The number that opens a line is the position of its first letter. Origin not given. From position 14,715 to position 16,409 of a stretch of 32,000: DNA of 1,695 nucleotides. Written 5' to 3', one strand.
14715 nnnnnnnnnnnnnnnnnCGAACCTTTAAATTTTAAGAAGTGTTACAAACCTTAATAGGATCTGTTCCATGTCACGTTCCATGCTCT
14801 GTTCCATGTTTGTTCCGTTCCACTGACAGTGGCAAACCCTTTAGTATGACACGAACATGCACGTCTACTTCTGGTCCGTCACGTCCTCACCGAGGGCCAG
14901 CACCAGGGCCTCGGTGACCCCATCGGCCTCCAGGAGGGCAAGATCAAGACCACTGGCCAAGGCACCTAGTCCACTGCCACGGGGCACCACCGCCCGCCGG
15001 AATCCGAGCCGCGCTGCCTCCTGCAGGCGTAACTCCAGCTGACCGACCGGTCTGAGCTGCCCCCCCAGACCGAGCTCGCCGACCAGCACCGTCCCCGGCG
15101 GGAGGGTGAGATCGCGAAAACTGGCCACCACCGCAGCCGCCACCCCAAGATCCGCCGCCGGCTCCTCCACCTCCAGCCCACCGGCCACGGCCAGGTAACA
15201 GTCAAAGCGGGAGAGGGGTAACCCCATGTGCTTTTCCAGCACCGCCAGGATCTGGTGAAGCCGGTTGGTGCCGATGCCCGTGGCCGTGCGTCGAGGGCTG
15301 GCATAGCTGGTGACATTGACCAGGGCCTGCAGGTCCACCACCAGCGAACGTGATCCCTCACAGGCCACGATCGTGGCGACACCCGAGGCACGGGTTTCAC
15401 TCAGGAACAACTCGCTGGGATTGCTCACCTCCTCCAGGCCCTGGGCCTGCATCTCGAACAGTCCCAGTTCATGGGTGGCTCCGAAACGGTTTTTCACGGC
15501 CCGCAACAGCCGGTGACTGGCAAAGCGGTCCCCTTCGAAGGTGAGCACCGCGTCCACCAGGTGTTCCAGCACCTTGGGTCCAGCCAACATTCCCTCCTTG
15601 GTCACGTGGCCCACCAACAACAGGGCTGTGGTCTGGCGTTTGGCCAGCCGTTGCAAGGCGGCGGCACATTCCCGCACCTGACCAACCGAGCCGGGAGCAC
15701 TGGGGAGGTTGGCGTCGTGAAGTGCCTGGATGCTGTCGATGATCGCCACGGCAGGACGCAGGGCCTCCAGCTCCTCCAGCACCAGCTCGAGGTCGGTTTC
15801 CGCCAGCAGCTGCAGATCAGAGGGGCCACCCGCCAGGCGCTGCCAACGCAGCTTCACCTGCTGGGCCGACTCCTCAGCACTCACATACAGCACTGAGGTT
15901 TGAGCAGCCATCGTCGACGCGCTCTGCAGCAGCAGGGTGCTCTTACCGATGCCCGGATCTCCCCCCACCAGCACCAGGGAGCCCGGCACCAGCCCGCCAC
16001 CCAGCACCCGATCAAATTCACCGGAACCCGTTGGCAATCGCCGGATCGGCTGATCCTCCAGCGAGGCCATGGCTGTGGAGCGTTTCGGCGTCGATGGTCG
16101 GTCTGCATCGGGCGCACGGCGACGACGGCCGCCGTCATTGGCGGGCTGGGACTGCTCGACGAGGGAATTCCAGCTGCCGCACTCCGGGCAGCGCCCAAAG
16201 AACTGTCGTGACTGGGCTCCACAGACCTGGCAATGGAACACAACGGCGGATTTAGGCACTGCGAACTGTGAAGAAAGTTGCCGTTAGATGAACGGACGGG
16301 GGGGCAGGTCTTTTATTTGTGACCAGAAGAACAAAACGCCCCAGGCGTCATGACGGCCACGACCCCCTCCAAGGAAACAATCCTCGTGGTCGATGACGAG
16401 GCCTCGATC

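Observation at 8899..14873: AT-rich integrative element between the convergent 3' ends of ycf3 and radA, flanked by a perfect 13-bp direct repeat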

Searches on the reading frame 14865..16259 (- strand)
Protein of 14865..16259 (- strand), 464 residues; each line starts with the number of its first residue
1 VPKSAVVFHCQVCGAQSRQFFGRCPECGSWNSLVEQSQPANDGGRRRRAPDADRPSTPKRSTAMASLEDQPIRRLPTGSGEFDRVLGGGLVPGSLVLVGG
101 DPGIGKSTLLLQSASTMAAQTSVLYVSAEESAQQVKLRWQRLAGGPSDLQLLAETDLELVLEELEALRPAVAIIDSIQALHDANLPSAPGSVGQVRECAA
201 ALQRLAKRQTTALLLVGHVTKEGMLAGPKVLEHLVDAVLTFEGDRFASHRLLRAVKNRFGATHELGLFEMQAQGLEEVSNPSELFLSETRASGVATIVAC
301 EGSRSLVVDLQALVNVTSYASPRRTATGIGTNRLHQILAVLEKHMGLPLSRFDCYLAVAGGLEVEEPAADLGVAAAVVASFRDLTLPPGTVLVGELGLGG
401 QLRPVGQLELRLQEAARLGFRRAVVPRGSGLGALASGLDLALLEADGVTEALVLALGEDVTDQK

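Call 103: search_protein_families(library=pfam, proteins=[window:14865-16259:-], max_evalue=0.001)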
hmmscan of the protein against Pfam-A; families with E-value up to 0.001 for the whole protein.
window:14865-16259:- (464 aa): 8 families
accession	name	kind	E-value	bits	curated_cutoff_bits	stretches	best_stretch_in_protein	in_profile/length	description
PF13481.12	AAA_25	-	1.1e-17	64.7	27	1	85-223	24-194/195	AAA domain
PF06745.19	ATPase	-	7.6e-14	52.1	26.6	1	76-141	2-69/231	KaiC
PF18073.7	Zn_ribbon_LapB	-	1.9e-11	43.9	25.7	1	8-35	1-28/28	Rubredoxin metal binding domain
PF03796.21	DnaB_C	-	6.4e-08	32.7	27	1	75-216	2-135/255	DnaB-like helicase C terminal domain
PF13541.12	ChlI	-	4.8e-06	26.9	27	1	362-427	54-119/121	Subunit ChlI of Mg-chelatase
PF13401.12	AAA_22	-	5.7e-06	27.1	27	1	95-218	7-123/130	AAA domain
PF13191.12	AAA_16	-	2.2e-05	25.4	32.6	1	83-210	17-132/167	AAA ATPase domain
PF25199.1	nSTAND_NTPase5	-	4.9e-05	23.6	34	1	94-167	42-115/145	Novel STAND NTPase 5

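Call 104: search_protein_families(library=ncbifam, proteins=[window:14865-16259:-], max_evalue=0.001)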
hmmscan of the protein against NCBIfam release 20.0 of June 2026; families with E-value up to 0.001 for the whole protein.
window:14865-16259:- (464 aa): 19 families
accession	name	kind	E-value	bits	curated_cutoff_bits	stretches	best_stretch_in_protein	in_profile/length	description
TIGR00416.1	sms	equivalog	2.4e-173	577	403.05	1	2-437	2-441/454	DNA repair protein RadA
NF006799.0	PRK09302.1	equivalog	3.3e-11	42.4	408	1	73-264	253-456/515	circadian clock protein KaiC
TIGR02902.1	spore_lonB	equivalog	7.2e-11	41.4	723.3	1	334-436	409-511/531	ATP-dependent protease LonB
TIGR03881.1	KaiC_arch_4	hypoth_equivalog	1e-09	38.4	247.8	1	73-135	1-64/231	KaiC domain-containing protein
TIGR03600.1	phage_DnaB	exception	9.7e-09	34.7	498.65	1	72-139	174-242/421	phage replicative helicase, DnaB family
NF004723.0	PRK06067.1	subfamily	7.3e-07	28.9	194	1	68-135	9-77/243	flagellar accessory protein FlaH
NF006861.0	PRK09361.1-1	equivalog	8.1e-07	28.8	278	1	74-145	4-73/235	DNA repair and recombination protein RadB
NF052589.1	ArlH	equivalog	1.6e-06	28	215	1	80-133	7-61/229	archaellum protein ArlH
TIGR00764.1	lon_rel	equivalog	1.9e-06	26.8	516.6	1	329-427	462-561/608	ATP-dependent protease LonB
NF006443.0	PRK08760.1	equivalog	9.7e-06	24.2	741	1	69-139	206-277/476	replicative DNA helicase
TIGR02903.1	spore_lon_C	equivalog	1e-05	24.3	678.8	1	325-452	484-611/615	Lon family ATP-dependent protease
NF008755.0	PRK11788.1-3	equivalog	1.5e-05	24.5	430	1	4-34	350-380/388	lipopolysaccharide assembly protein LapB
TIGR00665.1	DnaB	equivalog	1.7e-05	23.8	385.25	1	71-177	174-278/435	replicative DNA helicase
NF006306.0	PRK08506.1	equivalog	2.2e-05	23.3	596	1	63-139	163-239/472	replicative DNA helicase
TIGR02237.1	recomb_radB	equivalog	4.4e-05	23.5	172.4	1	83-260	2-194/210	DNA repair and recombination protein RadB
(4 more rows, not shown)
